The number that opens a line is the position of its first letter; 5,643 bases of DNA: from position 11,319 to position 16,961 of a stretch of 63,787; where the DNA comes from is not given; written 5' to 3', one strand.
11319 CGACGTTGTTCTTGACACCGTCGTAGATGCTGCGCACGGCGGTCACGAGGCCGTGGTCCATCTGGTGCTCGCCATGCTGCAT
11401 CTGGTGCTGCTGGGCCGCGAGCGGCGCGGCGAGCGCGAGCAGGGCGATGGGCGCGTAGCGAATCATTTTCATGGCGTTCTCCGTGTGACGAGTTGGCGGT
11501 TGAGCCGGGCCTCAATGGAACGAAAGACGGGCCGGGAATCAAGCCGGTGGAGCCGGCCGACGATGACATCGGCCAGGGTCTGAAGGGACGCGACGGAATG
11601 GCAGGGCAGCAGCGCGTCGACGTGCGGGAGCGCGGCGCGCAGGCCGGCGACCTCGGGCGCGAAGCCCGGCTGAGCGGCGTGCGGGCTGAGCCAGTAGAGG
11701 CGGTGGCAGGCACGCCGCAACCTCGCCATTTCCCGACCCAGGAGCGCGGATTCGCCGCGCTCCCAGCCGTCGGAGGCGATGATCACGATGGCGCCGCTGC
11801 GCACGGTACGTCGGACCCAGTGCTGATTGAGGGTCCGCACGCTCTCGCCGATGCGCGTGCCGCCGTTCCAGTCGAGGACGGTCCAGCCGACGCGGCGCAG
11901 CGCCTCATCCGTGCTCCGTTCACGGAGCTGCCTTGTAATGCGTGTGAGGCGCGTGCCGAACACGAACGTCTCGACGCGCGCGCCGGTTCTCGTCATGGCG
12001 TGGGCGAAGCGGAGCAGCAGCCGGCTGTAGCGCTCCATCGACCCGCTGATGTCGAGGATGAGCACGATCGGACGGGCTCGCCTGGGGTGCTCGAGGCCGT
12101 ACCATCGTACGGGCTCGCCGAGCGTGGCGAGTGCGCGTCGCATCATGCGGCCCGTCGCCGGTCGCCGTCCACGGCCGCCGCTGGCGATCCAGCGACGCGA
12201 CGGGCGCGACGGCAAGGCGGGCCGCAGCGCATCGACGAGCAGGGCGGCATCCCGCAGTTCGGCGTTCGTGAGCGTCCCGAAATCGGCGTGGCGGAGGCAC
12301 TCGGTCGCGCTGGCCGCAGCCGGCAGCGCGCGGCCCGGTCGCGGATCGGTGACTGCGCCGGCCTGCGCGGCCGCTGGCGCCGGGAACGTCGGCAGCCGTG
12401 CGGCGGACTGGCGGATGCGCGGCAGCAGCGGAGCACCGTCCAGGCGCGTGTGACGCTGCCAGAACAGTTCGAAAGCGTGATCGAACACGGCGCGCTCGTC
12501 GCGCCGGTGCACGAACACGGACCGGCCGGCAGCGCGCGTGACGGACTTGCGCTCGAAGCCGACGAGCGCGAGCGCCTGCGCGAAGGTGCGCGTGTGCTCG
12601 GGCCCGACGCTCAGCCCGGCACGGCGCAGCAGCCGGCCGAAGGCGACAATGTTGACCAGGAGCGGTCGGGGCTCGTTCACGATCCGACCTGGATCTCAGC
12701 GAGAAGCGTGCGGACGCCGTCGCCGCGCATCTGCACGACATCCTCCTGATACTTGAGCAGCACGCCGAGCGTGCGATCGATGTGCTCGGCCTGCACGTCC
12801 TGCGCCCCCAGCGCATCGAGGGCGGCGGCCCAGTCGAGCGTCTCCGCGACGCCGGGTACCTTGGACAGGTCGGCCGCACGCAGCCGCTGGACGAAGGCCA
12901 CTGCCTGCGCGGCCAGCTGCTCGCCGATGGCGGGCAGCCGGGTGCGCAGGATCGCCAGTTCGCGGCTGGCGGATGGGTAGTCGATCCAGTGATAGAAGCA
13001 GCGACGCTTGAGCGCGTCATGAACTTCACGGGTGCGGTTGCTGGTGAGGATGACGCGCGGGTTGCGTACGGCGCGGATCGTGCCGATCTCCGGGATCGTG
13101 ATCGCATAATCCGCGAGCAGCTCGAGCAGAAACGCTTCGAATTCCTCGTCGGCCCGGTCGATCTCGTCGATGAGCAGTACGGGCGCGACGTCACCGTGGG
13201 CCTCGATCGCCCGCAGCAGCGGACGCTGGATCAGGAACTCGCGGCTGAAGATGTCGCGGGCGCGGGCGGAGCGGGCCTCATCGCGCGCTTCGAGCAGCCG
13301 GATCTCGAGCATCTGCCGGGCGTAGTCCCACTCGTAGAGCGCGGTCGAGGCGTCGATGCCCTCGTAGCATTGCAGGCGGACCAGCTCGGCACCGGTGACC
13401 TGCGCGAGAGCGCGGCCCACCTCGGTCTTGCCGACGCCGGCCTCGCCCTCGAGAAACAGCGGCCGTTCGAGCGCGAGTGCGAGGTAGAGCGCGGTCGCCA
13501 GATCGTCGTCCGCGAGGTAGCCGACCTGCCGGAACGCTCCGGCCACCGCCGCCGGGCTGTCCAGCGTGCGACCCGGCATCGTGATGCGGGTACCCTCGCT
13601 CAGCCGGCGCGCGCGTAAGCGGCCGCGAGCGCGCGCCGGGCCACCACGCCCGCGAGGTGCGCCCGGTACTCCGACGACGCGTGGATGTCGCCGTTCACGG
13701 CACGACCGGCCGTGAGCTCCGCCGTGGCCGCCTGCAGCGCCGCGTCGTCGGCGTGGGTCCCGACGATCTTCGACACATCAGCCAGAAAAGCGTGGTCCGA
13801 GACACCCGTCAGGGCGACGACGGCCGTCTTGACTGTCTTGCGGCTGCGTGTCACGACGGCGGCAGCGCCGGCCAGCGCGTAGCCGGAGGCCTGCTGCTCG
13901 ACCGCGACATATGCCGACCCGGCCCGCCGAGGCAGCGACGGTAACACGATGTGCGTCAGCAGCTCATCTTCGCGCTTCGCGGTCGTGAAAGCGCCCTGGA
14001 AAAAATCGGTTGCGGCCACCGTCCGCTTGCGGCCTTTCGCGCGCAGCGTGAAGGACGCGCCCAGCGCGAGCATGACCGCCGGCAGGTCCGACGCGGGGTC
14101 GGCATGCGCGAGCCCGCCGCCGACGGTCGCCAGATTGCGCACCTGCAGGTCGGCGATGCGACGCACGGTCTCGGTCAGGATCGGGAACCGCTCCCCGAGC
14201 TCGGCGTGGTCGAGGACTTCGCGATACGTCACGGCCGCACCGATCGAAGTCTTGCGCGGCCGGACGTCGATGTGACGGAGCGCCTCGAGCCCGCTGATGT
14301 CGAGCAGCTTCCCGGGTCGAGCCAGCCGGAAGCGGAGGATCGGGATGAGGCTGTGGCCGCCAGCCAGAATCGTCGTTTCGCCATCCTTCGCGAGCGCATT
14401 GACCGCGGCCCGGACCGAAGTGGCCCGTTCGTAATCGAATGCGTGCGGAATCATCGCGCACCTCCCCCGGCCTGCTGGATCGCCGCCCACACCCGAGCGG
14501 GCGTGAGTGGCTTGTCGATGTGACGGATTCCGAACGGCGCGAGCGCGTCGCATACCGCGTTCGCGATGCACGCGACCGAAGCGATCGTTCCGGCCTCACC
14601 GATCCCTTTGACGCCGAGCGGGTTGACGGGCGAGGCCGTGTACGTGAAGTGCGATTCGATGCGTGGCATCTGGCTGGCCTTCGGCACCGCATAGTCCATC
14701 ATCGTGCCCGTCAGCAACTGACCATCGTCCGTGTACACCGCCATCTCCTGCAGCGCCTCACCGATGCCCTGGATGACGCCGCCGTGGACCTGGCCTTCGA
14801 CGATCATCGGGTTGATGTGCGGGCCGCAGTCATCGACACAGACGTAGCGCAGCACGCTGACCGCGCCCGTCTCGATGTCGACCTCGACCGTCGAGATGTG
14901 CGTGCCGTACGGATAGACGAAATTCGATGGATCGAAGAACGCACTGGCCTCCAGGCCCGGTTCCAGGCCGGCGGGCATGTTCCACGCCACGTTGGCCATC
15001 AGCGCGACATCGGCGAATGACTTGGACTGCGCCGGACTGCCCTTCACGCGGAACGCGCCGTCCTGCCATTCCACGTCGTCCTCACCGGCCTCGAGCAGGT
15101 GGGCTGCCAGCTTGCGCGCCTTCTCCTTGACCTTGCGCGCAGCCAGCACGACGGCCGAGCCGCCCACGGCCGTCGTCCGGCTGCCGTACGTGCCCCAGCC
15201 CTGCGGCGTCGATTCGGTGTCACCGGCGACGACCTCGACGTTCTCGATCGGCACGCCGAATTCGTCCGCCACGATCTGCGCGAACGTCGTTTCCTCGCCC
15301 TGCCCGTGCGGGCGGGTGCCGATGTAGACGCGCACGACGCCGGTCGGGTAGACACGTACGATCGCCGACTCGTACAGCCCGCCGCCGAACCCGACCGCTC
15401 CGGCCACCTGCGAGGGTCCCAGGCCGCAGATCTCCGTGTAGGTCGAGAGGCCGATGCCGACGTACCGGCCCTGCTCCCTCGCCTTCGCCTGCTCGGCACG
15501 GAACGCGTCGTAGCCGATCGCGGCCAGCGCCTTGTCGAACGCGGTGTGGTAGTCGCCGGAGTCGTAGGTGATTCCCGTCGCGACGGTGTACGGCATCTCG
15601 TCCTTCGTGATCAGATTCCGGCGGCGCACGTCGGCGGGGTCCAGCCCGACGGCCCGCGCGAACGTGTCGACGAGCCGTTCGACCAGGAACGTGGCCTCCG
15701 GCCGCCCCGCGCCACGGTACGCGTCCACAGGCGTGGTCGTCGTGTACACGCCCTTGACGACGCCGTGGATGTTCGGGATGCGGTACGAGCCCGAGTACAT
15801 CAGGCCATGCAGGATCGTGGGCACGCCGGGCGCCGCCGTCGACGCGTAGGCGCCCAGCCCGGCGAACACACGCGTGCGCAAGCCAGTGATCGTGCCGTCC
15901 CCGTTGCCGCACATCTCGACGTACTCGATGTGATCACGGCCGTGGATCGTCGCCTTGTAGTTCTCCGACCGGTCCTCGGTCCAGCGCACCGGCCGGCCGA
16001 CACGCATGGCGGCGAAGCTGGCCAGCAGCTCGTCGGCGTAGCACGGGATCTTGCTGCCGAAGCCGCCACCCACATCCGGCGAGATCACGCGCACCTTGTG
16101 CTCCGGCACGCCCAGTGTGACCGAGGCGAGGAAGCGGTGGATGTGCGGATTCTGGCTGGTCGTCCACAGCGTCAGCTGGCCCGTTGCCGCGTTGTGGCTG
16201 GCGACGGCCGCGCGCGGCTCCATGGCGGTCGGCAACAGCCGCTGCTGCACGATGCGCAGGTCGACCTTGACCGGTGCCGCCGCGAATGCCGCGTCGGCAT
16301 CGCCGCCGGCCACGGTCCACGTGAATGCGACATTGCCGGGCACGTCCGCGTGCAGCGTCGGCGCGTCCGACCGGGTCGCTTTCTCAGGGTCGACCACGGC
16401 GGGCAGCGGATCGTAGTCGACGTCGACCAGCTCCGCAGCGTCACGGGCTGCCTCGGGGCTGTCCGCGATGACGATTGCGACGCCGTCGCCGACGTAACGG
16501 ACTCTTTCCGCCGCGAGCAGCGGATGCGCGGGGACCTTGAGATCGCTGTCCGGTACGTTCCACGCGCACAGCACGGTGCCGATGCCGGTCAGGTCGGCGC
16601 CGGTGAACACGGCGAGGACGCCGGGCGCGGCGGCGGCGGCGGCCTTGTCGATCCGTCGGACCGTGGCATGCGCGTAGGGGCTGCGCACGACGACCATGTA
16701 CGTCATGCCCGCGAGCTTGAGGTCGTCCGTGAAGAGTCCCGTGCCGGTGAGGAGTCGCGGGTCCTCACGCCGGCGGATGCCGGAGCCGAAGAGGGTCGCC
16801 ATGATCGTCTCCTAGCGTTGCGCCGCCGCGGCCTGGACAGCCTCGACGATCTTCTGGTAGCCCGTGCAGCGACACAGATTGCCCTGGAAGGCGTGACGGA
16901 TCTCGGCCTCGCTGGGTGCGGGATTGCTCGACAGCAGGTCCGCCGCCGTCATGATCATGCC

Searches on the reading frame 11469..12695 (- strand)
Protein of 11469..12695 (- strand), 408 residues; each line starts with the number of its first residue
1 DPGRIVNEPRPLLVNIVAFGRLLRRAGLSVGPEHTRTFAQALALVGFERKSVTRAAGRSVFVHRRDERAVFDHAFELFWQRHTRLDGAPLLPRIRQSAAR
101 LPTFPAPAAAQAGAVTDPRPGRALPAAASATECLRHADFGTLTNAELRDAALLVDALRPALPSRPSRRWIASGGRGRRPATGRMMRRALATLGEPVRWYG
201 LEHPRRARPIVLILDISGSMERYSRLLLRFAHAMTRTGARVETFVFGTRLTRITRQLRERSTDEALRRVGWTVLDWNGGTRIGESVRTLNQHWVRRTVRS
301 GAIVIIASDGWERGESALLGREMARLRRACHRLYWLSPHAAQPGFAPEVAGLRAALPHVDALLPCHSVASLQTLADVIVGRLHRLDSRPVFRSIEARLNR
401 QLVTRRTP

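Call 118: search_protein_families(library=pfam, proteins=[window:11469-12695:-], max_evalue=0.00001)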
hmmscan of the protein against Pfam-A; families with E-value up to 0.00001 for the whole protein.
window:11469-12695:- (408 aa): 1 family
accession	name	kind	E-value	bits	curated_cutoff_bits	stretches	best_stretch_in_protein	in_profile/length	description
PF05762.20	VWA_CoxE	-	6.1e-58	196.3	26.4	1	154-370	2-221/222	VWA domain containing CoxE-like protein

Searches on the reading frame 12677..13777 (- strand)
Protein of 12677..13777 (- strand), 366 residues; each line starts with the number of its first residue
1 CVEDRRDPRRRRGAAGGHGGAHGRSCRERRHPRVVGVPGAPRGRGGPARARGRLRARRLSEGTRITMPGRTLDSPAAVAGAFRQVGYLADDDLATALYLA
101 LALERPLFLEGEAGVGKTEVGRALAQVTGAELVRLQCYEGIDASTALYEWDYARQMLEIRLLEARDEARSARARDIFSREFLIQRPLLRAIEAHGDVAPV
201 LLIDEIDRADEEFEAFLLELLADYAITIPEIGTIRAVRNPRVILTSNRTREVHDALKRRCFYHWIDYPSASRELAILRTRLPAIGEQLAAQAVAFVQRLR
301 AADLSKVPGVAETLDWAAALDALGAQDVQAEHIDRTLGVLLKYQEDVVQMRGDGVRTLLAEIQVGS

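Call 118: search_protein_families(library=pfam, proteins=[window:12677-13777:-], max_evalue=0.00001)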
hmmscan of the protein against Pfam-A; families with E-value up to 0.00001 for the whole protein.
window:12677-13777:- (366 aa): 5 families
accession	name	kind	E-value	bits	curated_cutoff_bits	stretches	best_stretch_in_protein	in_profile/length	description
PF07728.20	AAA_5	-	1.2e-12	48.4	22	1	106-260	1-139/139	AAA domain (dynein-related subfamily)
PF00004.35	AAA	-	1.7e-07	32.2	21.2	1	108-260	2-123/131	ATPase family associated with various cellular activities (AAA)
PF13401.12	AAA_22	-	5e-06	27.3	27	0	105-223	6-113/130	AAA domain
PF07726.17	AAA_3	-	8.3e-06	26.1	27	0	198-242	63-105/131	ATPase family associated with various cellular activities (AAA)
PF13191.12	AAA_16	-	8.6e-06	26.8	32.6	0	105-222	25-157/167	AAA ATPase domain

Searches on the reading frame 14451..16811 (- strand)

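Call 59: search_protein_families(library=padloc, proteins=[window:14451-16811:-], max_evalue=0.00001)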
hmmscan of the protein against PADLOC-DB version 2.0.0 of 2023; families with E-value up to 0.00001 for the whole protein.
window:14451-16811:- (786 aa): 0 families

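Call 118: search_protein_families(library=pfam, proteins=[window:14451-16811:-], max_evalue=0.00001)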
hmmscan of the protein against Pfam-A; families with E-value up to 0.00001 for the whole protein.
window:14451-16811:- (786 aa): 3 families
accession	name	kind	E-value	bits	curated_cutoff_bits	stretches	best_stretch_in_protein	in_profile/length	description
PF20256.3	MoCoBD_2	-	8.3e-95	318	27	1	427-716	1-283/283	Molybdopterin cofactor-binding domain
PF02738.23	MoCoBD_1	-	3.2e-77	259.4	27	1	154-400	2-244/244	Molybdopterin cofactor-binding domain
PF01315.27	Ald_Xan_dh_C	-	2.8e-28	98.9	31.3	1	22-137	1-110/110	Aldehyde oxidase and xanthine dehydrogenase, a/b hammerhead domain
